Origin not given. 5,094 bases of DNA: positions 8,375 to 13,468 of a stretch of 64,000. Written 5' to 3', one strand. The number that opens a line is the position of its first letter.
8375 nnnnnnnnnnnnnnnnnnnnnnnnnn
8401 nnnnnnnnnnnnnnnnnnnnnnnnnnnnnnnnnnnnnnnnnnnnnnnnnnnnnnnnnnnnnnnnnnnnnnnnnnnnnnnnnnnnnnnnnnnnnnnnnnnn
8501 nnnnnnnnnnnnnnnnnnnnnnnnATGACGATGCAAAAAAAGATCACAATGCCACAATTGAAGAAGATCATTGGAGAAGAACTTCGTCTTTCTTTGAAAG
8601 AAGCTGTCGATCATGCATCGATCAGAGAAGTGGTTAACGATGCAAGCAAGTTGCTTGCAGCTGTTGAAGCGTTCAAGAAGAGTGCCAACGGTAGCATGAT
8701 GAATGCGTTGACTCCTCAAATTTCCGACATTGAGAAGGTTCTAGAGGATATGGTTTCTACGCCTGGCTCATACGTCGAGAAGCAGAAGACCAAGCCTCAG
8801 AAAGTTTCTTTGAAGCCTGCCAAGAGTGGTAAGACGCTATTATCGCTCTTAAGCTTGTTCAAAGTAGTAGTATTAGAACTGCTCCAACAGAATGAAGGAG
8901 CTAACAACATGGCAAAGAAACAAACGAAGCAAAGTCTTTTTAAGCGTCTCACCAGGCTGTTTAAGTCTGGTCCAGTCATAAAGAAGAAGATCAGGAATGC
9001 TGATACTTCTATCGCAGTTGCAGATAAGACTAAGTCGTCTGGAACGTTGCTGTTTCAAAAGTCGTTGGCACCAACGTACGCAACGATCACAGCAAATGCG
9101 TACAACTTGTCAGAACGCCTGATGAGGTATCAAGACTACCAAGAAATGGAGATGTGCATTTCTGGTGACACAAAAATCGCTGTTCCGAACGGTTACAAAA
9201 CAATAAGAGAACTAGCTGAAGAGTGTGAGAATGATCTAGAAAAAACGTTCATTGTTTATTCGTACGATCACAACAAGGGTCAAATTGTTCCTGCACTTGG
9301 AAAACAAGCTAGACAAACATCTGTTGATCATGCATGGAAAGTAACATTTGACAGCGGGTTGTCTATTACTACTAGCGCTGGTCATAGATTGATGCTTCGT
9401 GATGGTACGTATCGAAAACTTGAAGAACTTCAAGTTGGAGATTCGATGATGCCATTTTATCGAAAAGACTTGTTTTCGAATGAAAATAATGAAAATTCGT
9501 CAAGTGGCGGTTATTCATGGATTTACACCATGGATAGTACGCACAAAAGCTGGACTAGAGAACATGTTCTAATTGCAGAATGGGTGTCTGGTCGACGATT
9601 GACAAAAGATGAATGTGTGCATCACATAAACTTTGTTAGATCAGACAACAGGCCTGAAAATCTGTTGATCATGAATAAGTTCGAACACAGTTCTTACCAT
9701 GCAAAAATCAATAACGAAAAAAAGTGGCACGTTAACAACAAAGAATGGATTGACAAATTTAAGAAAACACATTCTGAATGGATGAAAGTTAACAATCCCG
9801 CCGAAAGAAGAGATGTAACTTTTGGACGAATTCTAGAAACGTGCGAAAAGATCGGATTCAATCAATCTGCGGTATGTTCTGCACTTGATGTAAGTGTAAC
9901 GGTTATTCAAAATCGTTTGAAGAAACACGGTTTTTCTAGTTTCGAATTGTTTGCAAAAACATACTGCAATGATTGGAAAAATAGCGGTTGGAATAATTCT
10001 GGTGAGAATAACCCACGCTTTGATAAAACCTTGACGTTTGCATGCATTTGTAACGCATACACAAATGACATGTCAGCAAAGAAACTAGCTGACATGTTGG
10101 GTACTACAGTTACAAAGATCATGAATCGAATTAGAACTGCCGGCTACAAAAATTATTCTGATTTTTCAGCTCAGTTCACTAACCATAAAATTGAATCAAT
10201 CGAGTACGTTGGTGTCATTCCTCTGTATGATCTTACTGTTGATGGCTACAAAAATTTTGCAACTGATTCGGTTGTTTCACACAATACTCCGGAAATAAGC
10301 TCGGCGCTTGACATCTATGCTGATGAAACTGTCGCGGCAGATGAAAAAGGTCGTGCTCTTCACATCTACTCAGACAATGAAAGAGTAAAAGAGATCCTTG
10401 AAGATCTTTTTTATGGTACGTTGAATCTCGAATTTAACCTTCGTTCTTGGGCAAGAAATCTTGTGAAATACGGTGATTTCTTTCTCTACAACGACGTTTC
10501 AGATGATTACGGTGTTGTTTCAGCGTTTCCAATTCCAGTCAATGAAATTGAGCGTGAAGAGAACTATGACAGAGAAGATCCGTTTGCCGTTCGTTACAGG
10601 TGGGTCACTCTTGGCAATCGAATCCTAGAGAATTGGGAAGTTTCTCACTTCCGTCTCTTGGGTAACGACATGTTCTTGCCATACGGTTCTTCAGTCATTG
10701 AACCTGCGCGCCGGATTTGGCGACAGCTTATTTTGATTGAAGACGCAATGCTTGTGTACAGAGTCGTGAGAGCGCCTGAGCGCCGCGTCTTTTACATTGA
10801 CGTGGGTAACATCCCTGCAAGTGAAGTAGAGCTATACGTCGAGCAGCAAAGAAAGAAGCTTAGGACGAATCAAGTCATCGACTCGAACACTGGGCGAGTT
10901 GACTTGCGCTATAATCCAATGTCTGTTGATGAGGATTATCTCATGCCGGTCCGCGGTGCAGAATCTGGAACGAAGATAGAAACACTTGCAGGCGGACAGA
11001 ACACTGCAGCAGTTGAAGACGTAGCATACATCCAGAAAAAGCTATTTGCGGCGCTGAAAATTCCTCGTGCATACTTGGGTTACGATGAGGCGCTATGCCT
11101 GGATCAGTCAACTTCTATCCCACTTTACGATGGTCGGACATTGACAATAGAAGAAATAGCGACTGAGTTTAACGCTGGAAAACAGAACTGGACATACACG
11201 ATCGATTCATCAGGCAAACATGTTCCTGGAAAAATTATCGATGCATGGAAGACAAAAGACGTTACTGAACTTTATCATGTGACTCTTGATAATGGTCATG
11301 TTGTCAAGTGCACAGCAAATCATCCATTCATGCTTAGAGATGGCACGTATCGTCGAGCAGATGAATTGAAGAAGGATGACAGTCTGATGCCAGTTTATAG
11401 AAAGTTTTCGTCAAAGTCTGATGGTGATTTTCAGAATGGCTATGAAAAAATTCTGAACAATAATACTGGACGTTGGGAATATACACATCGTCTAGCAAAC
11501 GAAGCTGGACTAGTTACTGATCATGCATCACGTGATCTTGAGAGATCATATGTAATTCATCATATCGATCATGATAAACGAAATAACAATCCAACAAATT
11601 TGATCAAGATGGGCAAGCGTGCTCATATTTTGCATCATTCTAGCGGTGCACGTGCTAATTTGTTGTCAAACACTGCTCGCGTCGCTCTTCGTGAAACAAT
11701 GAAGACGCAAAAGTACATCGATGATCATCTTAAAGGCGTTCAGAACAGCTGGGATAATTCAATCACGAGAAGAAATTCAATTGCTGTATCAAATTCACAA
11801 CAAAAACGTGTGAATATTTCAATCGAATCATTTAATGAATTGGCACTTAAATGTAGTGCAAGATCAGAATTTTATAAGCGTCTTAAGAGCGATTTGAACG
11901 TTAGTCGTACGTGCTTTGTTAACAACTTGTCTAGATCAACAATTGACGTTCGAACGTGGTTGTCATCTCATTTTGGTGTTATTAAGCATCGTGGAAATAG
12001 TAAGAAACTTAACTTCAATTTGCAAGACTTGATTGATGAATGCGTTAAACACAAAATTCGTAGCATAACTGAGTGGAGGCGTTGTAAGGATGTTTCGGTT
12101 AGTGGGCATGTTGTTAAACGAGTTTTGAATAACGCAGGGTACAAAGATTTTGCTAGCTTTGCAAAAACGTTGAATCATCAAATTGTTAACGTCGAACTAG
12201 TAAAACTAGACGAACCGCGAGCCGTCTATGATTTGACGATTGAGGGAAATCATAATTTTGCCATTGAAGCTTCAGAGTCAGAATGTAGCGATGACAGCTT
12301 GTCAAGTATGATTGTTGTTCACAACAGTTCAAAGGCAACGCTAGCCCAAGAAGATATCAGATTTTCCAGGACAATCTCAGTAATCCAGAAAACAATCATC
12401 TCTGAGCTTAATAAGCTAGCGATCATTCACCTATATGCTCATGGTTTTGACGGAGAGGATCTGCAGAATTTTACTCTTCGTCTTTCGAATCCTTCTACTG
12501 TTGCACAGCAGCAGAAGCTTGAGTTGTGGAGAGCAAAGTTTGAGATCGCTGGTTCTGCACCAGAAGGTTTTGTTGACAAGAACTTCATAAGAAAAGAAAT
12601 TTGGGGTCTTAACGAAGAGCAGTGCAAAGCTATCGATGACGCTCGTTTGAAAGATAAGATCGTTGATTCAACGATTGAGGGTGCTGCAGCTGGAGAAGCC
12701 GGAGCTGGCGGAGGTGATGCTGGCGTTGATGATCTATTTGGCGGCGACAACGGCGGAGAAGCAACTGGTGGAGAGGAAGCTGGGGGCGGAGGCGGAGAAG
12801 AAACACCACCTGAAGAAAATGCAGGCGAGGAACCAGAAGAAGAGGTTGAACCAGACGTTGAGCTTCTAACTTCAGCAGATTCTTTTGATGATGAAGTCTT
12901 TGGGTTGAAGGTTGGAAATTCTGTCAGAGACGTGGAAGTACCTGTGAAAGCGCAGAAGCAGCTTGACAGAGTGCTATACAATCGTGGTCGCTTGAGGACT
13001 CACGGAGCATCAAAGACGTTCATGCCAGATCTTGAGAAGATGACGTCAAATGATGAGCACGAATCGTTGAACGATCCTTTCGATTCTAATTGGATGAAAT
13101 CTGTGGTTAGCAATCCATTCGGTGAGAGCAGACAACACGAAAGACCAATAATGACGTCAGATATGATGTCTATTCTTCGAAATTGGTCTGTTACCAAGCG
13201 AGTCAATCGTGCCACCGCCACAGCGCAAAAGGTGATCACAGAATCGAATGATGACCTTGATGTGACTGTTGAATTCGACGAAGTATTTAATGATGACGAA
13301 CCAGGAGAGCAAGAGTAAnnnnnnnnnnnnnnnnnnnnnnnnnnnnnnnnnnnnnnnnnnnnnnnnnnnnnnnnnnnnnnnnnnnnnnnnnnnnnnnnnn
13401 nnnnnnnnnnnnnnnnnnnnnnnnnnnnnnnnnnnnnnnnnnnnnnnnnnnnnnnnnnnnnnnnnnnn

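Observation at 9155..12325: Portal gene invaded by two paralogous HNH-type inteins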

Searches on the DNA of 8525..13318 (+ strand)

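Call 7: search_dna_similar(query=window:8525-13318:+, collection=phages, mode=distant, max_rows=25)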
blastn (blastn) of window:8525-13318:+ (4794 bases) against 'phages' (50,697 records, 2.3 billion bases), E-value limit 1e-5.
Records with a match: 1; places in all: 1; records where one place covers at least 80% of the query: 0.
Best place of each record, by identity: 60-80% 1.
By first word of the organism name: Enterobacter 1.
By host as written in the record: Enterobacter hormaechei ST 742 1.
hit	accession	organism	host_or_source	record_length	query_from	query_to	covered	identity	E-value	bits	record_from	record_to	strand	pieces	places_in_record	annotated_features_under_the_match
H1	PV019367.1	Enterobacter phage vB_ECC_CW742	Enterobacter hormaechei ST 742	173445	2200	2292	2%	74.2%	5e-6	61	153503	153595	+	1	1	portal protein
